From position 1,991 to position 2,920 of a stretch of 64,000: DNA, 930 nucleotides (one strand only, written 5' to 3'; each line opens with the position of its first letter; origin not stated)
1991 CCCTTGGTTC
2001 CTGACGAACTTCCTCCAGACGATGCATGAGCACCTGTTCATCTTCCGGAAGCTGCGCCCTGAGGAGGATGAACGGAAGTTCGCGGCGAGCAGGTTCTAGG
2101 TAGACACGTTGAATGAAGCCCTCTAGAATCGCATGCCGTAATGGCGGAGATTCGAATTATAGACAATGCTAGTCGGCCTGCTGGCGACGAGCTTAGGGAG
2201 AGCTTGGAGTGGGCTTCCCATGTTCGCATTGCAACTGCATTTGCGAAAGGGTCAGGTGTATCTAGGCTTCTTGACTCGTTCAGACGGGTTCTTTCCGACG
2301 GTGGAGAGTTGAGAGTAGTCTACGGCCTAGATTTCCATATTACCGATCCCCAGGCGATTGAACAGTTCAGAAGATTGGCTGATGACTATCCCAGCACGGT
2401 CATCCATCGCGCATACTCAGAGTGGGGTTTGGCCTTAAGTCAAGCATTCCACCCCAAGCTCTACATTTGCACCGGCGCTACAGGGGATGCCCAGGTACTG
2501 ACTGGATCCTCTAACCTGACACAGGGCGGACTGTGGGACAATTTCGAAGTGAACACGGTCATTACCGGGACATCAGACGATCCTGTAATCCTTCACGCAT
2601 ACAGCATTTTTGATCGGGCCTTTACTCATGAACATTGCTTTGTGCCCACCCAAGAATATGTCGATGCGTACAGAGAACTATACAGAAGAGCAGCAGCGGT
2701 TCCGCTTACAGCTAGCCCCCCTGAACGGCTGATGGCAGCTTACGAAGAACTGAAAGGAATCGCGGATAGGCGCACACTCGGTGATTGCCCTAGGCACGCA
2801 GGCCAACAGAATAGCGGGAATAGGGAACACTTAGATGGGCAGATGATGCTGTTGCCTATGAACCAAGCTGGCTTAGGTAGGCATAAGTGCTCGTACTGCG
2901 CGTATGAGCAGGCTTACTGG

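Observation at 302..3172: Four-gene module: HTH controller, unknown acidic protein, amino-MTase and PLD-family nuclease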

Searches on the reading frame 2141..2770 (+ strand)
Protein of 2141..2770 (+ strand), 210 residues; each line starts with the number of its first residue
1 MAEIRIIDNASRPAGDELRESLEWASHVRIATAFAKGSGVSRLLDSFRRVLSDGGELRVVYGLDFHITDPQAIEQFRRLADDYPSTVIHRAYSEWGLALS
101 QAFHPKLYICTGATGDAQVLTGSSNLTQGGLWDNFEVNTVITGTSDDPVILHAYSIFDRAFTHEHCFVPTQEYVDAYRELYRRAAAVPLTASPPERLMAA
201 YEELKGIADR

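Call 82: search_solved_structures(query=A6, max_evalue=10, show_alignments=5)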
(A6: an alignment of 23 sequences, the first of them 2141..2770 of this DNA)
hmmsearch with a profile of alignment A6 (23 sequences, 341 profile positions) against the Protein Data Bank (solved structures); distinct sequences matched with E-value up to 10: 6.
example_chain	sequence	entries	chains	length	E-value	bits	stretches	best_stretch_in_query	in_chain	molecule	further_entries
4esj_A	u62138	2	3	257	4.5e-10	42.7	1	193-287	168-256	Type-2 restriction enzyme DpnI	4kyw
7clg_A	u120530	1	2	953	2.8e-06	30.3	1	100-179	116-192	Putative helicase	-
6mi3_A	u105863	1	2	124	0.33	13.6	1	233-319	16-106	NF-kB ESSENTIAL MODULATOR,NF-kappa-B essential modulator,NF-kB ESSENTIAL MODULATOR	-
2c1l_A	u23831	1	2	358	0.51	13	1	101-141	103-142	RESTRICTION ENDONUCLEASE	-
6mi4_A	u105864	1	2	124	0.57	12.8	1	233-319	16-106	NF-kB ESSENTIAL MODULATOR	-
8ro0_M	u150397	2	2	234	1.6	11.3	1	211-312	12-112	Pre-mRNA-splicing factor syf-2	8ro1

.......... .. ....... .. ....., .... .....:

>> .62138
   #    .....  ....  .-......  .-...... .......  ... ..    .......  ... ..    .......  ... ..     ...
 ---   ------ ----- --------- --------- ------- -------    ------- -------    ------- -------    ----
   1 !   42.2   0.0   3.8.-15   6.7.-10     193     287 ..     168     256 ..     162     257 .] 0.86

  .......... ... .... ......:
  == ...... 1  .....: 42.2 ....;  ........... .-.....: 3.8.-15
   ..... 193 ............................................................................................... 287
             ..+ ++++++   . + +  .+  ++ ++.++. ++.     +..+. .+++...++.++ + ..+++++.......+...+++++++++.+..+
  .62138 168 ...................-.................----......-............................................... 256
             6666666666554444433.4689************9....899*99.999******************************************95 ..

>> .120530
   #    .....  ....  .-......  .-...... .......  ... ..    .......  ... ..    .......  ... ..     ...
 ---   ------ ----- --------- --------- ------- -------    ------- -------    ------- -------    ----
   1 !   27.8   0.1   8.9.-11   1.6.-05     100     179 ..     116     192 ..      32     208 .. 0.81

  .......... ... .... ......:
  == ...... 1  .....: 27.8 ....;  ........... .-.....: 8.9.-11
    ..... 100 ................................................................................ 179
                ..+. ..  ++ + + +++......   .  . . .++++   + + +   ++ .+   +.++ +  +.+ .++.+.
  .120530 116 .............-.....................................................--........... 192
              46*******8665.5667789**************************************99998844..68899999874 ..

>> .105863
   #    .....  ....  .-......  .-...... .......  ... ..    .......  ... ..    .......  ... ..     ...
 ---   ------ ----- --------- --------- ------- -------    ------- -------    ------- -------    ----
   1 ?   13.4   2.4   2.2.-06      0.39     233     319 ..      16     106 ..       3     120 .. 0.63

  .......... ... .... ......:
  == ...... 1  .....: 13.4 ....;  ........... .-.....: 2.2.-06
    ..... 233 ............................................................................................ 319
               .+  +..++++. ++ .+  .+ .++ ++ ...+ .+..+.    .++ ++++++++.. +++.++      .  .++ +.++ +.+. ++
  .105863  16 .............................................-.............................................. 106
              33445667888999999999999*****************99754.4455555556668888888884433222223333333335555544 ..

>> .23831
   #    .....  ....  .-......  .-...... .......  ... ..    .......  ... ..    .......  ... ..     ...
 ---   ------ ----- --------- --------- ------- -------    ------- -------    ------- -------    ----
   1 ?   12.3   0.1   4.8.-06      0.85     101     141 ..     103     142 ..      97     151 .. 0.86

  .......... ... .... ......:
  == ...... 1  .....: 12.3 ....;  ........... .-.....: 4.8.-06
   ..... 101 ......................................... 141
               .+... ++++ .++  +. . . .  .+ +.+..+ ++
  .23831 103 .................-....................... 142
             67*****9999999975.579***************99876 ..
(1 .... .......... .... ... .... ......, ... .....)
